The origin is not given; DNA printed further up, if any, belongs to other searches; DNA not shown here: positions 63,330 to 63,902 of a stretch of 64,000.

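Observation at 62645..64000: Sharply AT-rich island of small genes beside the CD-NTase cassette, with an unusual GC palindrome in its leader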

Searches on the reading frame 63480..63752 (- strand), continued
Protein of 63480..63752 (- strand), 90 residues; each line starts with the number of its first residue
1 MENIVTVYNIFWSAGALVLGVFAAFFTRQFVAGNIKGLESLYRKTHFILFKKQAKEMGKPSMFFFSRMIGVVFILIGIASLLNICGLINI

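Call 72: fold_search(model_id=the predicted structure, library=pdb)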
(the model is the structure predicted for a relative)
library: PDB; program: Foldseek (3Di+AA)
matches with E <= 10: 134; with E <= 0.001: 0
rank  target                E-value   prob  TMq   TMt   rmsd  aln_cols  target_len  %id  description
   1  3hlz_A                1.0e-01  0.99  0.60  0.34   3.8       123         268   11  Crystal structure of BT_1490 (NP_810393.1) from BACTEROIDES THETAIOTAOMICRON VPI-5482 at 1.50 A resolution (released 2009-06-16)
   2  3hlz_B                1.0e-01  0.99  0.61  0.34   3.9       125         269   11  Crystal structure of BT_1490 (NP_810393.1) from BACTEROIDES THETAIOTAOMICRON VPI-5482 at 1.50 A resolution (released 2009-06-16)
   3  8f5h_A                1.6e+00  0.15  0.28  0.29  10.3        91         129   15  SARS-CoV-2 S2 helix epitope scaffold (released 2023-10-11)
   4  6ep3_A                1.8e+00  0.12  0.19  0.13   9.2        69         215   12  Lar controls the expression of the Listeria monocytogenes agr system and mediates virulence. (released 2018-07-25)
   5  7b6d_G                1.9e+00  0.05  0.22  0.18  12.7       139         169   17  Drosophila melanogaster TRAPPCore (C1, C2, C2L, C3a/b, C4, C5, C6 subunits) (released 2021-06-09)
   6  8e0m_K                2.0e+00  0.15  0.27  0.22  11.8        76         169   16  Homotrimeric variant of tcTRP9, BGL15 (released 2023-04-12)
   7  5cwb                  2.2e+00  0.14  0.28  0.21   6.9        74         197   11  Crystal structure of de novo designed helical repeat protein DHR4 (released 2015-12-16)
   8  9k8h_A                2.4e+00  0.11  0.25  0.33   9.4        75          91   17  Cryo-EM structure of C2 symmetric interface of designed zinc-induced tetrahedron Cage-t32-Zn1-HEHE-35 (released 2025-10-29)
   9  6ep3_B                2.4e+00  0.10  0.19  0.13   9.2        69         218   12  Lar controls the expression of the Listeria monocytogenes agr system and mediates virulence. (released 2018-07-25)
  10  3n1b_B                2.4e+00  0.08  0.22  0.23  10.2        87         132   14  C-terminal domain of Vps54 subunit of the GARP complex (released 2010-07-14)
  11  6vgj_B                2.4e+00  0.05  0.15  0.23   9.3        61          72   13  N-terminal variant of CXCL13 (released 2020-10-07)
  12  7xbk_F                2.4e+00  0.05  0.16  0.07  14.4        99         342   10  Structure and mechanism of a mitochondrial AAA+ disaggregase CLPB (released 2023-01-25)
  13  3ona_B                2.5e+00  0.11  0.15  0.29   7.2        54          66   11  The SECRET domain in complex with CX3CL1 (released 2011-08-17)
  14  7ls6_L                2.5e+00  0.08  0.23  0.20   7.7        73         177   16  Cryo-EM structure of Pre-15S proteasome core particle assembly intermediate purified from Pre3-1 proteasome mutant (G3 (released 2021-04-14)
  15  9dd4_A                2.7e+00  0.10  0.33  0.35   8.2       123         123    7  Crystal Structure of Designed facilitated dissociation target LHD101An1: LHD101A with an N-terminal extension (released 2025-08-20)
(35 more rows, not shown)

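Call 74: search_solved_structures(query=A2, max_evalue=10)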
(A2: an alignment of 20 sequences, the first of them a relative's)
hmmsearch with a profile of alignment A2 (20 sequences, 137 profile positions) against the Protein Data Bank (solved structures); distinct sequences matched with E-value up to 10: 4.
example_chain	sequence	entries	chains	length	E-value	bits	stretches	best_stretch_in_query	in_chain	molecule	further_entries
3ty7_A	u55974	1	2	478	0.67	12.8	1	17-67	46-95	Putative aldehyde dehydrogenase SAV2122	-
8evm_A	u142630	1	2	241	1.2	12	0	12-73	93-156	Chlorophyll dimer protein designs, Special Pair 3 (SP3x)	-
8tvl_A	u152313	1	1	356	1.5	11.6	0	4-60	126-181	Plasminogen-binding group A streptococcal M-like protein PAM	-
8bgm_A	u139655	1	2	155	2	11.2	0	91-117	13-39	Toxin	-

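Call 80: find_encoding_contigs(protein=P0001, flank=10000, max_places=4)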
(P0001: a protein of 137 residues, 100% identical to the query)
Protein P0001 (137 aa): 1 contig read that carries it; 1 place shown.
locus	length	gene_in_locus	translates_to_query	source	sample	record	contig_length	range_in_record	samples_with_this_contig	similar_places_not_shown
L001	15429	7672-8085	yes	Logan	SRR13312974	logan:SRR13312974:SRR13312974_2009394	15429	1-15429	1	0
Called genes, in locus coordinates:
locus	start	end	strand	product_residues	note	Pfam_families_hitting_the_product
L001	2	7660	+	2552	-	?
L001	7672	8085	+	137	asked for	-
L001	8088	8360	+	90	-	-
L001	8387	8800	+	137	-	-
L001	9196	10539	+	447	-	PF18144:SMODS, PF18134:AGS_C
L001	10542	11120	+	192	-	PF18186:SLATT_4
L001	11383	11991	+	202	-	-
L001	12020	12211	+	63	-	-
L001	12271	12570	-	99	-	PF07798:CCDC90-like (weak)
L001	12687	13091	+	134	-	PF09945:DUF2177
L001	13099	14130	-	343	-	PF02618:YceG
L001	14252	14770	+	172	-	PF06103:DUF948 (weak)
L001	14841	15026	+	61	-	-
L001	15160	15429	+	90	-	?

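Call 90: find_related_loci(query=L001:13099-14130:-, collection=genome_contigs, flank=10000)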
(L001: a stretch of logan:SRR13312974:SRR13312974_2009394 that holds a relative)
Query L001:13099-14130:- (343 aa) in genome_contigs; peptide patterns used: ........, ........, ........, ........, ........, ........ (x = any residue, [..] = any of these).
182 stretches matched a pattern; 40 encode a relative of the query (tblastn E <= 1e-3); 40 distinct loci.
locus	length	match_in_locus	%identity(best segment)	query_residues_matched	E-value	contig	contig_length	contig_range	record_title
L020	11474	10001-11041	63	1-343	5e-149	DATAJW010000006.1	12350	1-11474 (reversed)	MAG TPA_asm: Candidatus Paceibacterota bacterium isolate SMAG_U6922 k141_8937, whole genome shotgun sequence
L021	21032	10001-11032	63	1-343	2e-141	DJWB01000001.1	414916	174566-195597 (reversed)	MAG TPA_asm: Patescibacteria group bacterium UBA6241 UBA6241_contig_4350, whole genome shotgun sequence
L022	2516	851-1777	66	36-343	2e-146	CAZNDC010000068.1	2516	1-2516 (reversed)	MAG TPA_asm: uncultured Candidatus Saccharibacteria bacterium isolate SRP178908_co2_72 genome assembly, contig: NODE_414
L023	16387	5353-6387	60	1-343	4e-136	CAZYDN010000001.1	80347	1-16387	MAG TPA_asm: uncultured Candidatus Saccharibacteria bacterium isolate SRP286056_co3_277 genome assembly, contig: NODE_10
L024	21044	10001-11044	58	1-343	2e-133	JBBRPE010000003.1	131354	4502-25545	MAG: Candidatus Paceibacteria bacterium isolate La1_metabat2.398 LA1C_B2.398_k141_3524705L_131354_cov_13.9990, whole gen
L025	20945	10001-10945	64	25-343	8e-133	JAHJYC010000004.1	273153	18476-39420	MAG: Patescibacteria group bacterium isolate UMS_A.mb.28 UMS_A.mb.28_k119_387276, whole genome shotgun sequence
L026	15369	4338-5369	61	1-343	6e-133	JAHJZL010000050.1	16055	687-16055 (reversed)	MAG: Patescibacteria group bacterium isolate Undefined_mixed_planktonic.mb.113 Undefined_mixed_p.mb.113_k141_760427, who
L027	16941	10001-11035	57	1-343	3e-129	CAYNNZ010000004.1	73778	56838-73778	MAG TPA_asm: uncultured Candidatus Saccharibacteria bacterium isolate SRP170004_co1_499 genome assembly, contig: NODE_38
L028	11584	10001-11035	57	1-343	9e-129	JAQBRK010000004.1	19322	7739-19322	MAG: Parcubacteria group bacterium isolate RYN_397 scaffold_1764700, whole genome shotgun sequence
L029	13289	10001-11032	58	1-343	4e-127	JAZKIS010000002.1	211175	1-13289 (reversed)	MAG: Patescibacteria group bacterium isolate ADI_DC_SW_02_SPN_11032020-bin059 DCSW02SPN_B059_0_000000000002, whole genom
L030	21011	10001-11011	58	8-343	5e-127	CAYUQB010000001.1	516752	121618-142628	MAG TPA_asm: uncultured Candidatus Saccharibacteria bacterium isolate binchicken_co110_140 genome assembly, contig: NODE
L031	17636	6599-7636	57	1-343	5e-126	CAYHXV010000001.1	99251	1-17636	MAG TPA_asm: uncultured Candidatus Saccharibacteria bacterium isolate ERP119705_co17_327 genome assembly, contig: NODE_1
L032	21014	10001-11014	58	8-343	9e-130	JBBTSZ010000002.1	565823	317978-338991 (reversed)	MAG: Patescibacteria group bacterium isolate H41-bin015_1 H41_bin015_1_000000000002, whole genome shotgun sequence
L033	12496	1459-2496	55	1-343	3e-125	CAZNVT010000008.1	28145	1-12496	MAG TPA_asm: uncultured Candidatus Saccharibacteria bacterium isolate SRP285395_co1_552 genome assembly, contig: NODE_24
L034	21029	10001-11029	57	1-343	5e-125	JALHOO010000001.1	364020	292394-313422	MAG: Candidatus Paceibacterota bacterium isolate bin.152 c_000000000139, whole genome shotgun sequence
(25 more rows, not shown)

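Call 94: list_cluster_members(proteins=[window:63480-63752:-, L001:2-7660:+])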
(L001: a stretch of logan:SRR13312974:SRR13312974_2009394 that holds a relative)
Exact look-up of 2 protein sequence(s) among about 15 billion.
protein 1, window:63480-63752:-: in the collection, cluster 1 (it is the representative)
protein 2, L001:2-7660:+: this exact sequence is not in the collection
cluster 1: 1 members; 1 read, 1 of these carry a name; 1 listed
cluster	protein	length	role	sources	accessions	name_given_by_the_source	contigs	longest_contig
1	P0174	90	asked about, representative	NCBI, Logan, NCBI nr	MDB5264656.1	MAG: hypothetical protein JWN64_227 [Parcubacteria group bacterium] | hypothetical protein [Parcubacteria group bacterium]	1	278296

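Call 96: search_dna_similar(query=window:63480-63752:-, collection=plasmids, mode=protein, max_rows=5, max_evalue=0.01)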
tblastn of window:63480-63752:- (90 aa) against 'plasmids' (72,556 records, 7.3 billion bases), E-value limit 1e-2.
No match.

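Call 98: search_dna_similar(query=L001:7672-8085:+, collection=plasmids, mode=protein, max_rows=8, max_evalue=0.01)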
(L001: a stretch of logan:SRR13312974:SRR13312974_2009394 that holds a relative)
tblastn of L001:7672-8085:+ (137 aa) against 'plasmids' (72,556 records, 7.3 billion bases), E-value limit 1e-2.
Records with a match: 1; places in all: 1; records where one place covers at least 80% of the query: 1.
Best place of each record, by identity: <60% 1.
By first word of the organism name: Sinorhizobium 1.
By predicted mobility (MOB-suite, as given by PLSDB): conjugative 1.
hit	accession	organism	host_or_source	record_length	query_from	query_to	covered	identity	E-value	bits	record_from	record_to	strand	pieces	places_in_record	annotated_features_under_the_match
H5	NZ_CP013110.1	Sinorhizobium americanum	Vachellia farnesiana,cell culture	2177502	1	131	96%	27.1%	5e-6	52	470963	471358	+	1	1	record has no annotation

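Call 100: get_annotated_region(hit=H5, flank=4000)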
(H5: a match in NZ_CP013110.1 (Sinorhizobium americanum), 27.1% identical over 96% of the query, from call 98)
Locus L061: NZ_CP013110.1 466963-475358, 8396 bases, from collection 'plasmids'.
description: Sinorhizobium americanum strain CFNEI 73 plasmid C, complete sequence
organism: Sinorhizobium americanum (NCBI taxid 194963)
taxonomy: Bacteria; Pseudomonadota; Alphaproteobacteria; Hyphomicrobiales; Rhizobiaceae; Sinorhizobium; Sinorhizobium americanum
host: -; source: Vachellia farnesiana,cell culture; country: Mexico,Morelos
typing (MOB-suite, as given by PLSDB): conjugative; relaxase MOBQ; mating-pair formation MPF_T
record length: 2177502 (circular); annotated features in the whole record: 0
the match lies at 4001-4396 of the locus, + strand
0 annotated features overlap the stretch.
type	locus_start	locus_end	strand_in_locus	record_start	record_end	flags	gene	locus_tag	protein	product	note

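Call 105: search_protein_families(library=pfam, alignment_id=A6, max_evalue=1)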
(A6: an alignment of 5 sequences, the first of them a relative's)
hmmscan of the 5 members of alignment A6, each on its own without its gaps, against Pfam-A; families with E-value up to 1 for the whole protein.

A. member 1, P0001 (137 aa): 0 families

B. families by the number of members that match (of 5 scanned): 2 families
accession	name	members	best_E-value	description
PF05733.16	Tenui_N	1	0.12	Tenuivirus/Phlebovirus nucleocapsid protein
PF07978.19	NIPSNAP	1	0.13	NIPSNAP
